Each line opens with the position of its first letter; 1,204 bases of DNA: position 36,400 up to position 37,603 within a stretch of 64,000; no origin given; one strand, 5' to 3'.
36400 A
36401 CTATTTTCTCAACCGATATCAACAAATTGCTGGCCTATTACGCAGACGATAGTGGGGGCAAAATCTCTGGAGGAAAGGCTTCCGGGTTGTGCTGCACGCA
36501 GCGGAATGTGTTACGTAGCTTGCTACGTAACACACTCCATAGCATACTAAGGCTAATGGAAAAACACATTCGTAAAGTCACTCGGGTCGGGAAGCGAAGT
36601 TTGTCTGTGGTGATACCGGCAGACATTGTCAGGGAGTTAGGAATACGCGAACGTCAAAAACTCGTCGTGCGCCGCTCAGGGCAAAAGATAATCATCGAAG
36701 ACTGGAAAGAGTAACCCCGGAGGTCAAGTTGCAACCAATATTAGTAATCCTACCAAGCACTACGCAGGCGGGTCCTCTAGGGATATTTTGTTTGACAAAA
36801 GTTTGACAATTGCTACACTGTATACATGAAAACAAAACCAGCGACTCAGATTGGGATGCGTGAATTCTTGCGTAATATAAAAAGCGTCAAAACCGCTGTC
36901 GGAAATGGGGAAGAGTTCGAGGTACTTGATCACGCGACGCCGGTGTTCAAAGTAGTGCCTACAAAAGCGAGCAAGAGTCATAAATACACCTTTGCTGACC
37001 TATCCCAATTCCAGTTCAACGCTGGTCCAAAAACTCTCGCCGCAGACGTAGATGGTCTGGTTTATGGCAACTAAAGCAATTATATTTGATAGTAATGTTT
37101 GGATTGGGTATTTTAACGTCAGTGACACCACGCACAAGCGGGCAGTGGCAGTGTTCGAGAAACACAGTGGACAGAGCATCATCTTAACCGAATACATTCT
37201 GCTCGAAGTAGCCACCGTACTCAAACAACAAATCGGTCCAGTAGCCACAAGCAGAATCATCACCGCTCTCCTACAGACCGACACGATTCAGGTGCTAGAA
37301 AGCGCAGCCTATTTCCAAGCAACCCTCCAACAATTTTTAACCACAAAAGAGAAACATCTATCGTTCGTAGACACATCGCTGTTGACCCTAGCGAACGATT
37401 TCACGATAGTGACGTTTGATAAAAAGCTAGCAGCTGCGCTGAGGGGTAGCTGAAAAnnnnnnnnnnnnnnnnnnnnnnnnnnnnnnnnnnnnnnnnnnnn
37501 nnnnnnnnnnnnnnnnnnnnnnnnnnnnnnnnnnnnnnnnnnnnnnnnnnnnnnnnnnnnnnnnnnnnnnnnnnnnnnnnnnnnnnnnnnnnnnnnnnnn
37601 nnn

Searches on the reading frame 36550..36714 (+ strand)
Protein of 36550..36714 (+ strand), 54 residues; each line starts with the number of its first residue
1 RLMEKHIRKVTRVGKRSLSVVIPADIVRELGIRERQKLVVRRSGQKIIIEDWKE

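Call 93: search_protein_families(library=pfam, proteins=[window:36550-36714:+], max_evalue=0.01)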
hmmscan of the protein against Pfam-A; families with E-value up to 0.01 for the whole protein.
window:36550-36714:+ (54 aa): 1 family
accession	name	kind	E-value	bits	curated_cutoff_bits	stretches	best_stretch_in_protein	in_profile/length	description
PF04014.23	MazE_antitoxin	-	5.2e-07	30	24.7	1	12-50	2-41/48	Antidote-toxin recognition MazE, bacterial antitoxin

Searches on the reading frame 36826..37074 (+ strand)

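Call 93: search_protein_families(library=pfam, proteins=[window:36826-37074:+], max_evalue=0.01)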
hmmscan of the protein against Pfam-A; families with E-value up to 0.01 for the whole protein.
window:36826-37074:+ (82 aa): 1 family
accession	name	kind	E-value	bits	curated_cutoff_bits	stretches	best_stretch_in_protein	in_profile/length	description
PF02604.26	PhdYeFM_antitox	-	0.0085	16.3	29.8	1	8-56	3-52/74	Antitoxin Phd_YefM, type II toxin-antitoxin system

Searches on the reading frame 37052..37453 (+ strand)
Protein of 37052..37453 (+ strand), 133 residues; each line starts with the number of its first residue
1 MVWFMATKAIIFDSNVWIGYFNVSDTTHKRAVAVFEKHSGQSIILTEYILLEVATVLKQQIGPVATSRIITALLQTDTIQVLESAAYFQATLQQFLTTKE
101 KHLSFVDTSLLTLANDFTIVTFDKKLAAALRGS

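Call 93: search_protein_families(library=pfam, proteins=[window:37052-37453:+], max_evalue=0.01)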
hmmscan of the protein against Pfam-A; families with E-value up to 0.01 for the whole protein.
window:37052-37453:+ (133 aa): 3 families
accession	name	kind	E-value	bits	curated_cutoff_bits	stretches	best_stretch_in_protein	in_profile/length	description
PF01850.27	PIN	-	8.4e-07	30.1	23.6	1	10-128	1-116/120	PIN domain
PF16289.11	PIN_12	-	0.0049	17.7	32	1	10-64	1-56/172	PIN domain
PF18476.7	PIN_8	-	0.009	16.4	26.1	1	10-65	2-54/227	PIN like domain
